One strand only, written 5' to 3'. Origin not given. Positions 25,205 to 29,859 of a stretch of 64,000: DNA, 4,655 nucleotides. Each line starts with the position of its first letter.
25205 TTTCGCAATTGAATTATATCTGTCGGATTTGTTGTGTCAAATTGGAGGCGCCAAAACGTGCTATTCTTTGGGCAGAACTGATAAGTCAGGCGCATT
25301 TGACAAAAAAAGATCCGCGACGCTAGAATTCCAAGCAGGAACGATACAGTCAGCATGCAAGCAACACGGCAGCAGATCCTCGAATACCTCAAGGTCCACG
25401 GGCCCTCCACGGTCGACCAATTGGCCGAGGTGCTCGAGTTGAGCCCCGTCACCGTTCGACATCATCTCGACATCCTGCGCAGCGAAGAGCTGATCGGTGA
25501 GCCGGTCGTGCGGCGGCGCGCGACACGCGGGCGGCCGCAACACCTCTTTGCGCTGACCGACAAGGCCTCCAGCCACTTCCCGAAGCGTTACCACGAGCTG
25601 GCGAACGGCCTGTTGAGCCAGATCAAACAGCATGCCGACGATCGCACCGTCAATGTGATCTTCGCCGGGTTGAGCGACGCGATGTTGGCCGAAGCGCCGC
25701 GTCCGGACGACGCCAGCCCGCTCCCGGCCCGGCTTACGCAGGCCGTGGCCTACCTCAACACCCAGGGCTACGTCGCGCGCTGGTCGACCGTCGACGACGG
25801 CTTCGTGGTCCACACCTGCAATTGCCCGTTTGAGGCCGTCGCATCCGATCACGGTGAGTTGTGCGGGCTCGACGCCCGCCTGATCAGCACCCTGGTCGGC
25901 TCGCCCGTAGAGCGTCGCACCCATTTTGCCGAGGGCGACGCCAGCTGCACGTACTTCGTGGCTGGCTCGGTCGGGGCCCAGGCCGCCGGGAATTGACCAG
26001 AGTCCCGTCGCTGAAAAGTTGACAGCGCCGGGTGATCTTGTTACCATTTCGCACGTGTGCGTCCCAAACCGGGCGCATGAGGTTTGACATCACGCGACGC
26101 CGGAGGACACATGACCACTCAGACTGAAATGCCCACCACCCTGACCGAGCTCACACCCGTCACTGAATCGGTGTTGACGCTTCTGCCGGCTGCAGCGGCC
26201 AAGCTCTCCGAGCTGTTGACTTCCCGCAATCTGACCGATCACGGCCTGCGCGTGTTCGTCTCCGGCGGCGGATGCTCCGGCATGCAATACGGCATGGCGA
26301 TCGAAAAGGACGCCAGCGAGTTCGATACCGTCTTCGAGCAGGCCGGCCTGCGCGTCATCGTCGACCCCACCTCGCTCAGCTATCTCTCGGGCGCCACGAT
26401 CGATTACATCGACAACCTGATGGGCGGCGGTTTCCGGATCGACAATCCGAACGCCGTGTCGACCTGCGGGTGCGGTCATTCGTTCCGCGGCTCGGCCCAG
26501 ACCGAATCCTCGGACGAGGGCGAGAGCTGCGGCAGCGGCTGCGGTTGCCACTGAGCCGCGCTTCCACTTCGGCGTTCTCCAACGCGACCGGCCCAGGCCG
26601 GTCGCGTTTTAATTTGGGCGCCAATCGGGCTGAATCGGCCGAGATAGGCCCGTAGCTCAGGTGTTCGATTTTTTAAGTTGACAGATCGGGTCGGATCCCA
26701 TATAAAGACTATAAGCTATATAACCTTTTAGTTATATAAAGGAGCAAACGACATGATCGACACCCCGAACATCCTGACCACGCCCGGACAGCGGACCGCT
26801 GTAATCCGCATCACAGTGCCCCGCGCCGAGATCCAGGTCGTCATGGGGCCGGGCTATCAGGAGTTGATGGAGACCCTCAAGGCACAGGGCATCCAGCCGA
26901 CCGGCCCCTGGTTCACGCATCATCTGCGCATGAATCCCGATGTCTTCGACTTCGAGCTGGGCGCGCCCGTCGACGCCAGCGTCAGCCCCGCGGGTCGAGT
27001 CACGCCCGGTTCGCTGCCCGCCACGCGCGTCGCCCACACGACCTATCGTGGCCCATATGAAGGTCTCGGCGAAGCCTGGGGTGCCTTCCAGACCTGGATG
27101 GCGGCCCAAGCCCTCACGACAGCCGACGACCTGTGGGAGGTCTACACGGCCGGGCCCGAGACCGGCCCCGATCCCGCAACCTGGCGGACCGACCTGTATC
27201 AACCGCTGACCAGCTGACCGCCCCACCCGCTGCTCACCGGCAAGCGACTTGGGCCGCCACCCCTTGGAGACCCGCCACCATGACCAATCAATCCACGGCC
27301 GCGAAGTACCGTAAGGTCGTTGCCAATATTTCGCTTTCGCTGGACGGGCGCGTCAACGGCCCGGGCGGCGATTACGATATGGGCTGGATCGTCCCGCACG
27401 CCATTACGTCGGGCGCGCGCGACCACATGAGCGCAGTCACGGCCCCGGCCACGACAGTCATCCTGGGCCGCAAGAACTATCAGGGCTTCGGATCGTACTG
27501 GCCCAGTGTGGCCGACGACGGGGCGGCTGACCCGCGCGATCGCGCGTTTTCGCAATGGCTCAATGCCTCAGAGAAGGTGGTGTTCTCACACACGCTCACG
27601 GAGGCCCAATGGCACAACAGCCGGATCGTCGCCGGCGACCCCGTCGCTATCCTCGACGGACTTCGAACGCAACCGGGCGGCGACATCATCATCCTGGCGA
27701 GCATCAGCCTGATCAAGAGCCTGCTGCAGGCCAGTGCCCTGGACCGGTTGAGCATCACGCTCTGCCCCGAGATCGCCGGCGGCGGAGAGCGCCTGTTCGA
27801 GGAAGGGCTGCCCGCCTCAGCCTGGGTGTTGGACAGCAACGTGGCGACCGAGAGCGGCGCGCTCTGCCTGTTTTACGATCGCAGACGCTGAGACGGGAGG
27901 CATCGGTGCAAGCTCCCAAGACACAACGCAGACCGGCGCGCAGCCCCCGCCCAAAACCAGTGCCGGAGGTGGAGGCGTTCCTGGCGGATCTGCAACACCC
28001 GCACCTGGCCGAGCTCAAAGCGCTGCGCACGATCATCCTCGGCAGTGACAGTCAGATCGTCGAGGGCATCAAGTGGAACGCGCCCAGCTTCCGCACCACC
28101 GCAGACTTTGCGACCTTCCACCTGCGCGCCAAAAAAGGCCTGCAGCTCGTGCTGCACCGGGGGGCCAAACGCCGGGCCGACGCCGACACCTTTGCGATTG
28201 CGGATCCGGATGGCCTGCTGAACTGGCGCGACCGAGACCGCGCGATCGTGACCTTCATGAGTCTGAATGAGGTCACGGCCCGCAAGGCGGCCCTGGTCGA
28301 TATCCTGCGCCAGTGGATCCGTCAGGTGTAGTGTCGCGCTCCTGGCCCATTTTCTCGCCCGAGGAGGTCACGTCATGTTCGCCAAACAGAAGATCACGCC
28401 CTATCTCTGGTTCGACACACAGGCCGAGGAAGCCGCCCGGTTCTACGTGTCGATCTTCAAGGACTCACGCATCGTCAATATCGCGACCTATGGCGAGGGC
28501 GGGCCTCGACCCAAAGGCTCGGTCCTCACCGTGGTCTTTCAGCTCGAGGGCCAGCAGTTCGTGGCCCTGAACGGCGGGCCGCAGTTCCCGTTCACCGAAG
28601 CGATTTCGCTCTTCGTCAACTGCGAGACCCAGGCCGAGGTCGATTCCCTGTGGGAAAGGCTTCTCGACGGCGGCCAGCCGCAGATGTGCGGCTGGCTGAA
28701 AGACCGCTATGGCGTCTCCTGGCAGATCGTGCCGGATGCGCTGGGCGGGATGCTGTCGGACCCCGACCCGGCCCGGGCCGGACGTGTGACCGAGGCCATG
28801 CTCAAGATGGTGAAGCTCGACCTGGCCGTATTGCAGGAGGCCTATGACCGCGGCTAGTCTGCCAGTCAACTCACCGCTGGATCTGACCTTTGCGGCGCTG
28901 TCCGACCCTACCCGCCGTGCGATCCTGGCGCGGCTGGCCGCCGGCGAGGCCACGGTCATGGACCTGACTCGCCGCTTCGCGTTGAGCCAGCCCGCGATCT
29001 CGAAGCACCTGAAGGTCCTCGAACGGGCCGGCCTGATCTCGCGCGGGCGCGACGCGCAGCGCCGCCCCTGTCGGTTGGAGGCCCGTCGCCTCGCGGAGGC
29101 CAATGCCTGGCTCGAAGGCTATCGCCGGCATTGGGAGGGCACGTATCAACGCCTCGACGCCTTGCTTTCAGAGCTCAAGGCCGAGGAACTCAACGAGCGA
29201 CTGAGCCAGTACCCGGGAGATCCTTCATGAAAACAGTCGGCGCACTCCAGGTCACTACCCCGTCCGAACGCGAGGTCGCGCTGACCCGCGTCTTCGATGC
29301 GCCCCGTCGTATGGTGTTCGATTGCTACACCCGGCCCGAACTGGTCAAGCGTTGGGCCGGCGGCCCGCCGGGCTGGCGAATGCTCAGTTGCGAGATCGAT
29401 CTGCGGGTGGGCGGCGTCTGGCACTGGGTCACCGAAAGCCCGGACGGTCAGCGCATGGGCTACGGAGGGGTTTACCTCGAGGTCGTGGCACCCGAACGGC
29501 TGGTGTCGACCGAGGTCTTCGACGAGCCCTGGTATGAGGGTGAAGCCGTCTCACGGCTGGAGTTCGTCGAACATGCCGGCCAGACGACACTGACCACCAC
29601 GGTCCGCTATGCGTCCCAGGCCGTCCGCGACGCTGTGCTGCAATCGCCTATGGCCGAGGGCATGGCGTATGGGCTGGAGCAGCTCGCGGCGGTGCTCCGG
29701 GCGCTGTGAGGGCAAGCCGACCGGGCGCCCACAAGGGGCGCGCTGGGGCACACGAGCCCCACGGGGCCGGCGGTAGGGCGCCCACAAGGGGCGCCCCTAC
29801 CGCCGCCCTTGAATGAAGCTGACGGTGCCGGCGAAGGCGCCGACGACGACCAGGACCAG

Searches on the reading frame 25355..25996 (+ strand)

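Call 12: search_protein_families(library=pfam, proteins=[window:25355-25996:+], max_evalue=0.00001)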
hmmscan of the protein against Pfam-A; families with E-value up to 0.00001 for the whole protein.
window:25355-25996:+ (213 aa): 4 families
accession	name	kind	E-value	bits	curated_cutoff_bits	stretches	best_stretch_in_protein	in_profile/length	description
PF01022.26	HTH_5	-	2.1e-09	37.6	22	1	4-47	3-45/47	Bacterial regulatory protein, arsR family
PF12840.13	HTH_20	-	2e-07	31.3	27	1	3-46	4-47/51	Helix-turn-helix domain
PF08220.18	HTH_DeoR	-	2.1e-07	31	21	1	6-46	3-43/57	DeoR-like helix-turn-helix domain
PF13412.12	HTH_24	-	9.3e-06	25.6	21.9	0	2-47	2-47/48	Winged helix-turn-helix DNA-binding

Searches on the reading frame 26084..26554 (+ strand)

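Call 12: search_protein_families(library=pfam, proteins=[window:26084-26554:+], max_evalue=0.00001)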
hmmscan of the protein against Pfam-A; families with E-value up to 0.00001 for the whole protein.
window:26084-26554:+ (156 aa): 1 family
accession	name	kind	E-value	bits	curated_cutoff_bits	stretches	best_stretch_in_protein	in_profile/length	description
PF01521.26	Fe-S_biosyn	-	2.4e-19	70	26.3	1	31-131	3-109/110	Iron-sulphur cluster biosynthesis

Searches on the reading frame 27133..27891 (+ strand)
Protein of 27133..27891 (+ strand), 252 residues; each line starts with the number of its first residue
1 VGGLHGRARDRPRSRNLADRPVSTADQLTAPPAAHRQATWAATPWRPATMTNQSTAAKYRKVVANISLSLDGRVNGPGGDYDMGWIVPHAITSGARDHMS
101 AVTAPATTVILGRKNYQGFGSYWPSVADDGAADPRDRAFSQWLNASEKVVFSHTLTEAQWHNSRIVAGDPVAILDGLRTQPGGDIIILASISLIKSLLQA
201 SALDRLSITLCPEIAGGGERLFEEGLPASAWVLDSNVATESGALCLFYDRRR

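Call 12: search_protein_families(library=pfam, proteins=[window:27133-27891:+], max_evalue=0.00001)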
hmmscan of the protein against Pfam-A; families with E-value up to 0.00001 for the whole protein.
window:27133-27891:+ (252 aa): 1 family
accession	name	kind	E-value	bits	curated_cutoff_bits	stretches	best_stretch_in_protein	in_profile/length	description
PF01872.23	RibD_C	-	1.4e-16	61.4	24.1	1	60-228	1-179/197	RibD C-terminal domain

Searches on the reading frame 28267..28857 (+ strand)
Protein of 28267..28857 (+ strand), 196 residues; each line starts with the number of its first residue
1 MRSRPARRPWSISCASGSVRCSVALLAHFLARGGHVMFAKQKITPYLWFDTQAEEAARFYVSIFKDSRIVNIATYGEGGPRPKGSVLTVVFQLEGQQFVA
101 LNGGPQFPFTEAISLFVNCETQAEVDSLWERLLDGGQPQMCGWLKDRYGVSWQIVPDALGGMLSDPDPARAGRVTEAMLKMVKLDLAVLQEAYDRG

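Call 12: search_protein_families(library=pfam, proteins=[window:28267-28857:+], max_evalue=0.00001)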
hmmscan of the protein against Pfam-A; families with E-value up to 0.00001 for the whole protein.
window:28267-28857:+ (196 aa): 1 family
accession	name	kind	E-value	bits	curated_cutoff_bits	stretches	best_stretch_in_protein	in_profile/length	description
PF06983.19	3-dmu-9_3-mt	-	7.9e-49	165.5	24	1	41-155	1-116/116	3-demethylubiquinone-9 3-methyltransferase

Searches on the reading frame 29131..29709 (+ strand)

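Call 12: search_protein_families(library=pfam, proteins=[window:29131-29709:+], max_evalue=0.00001)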
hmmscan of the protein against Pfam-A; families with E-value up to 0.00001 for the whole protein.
window:29131-29709:+ (192 aa): 1 family
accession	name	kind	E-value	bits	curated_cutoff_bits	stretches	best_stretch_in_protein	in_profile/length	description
PF08327.17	AHSA1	-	6.9e-27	94.6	22.1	1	56-189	1-124/125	Activator of Hsp90 ATPase homolog 1-like protein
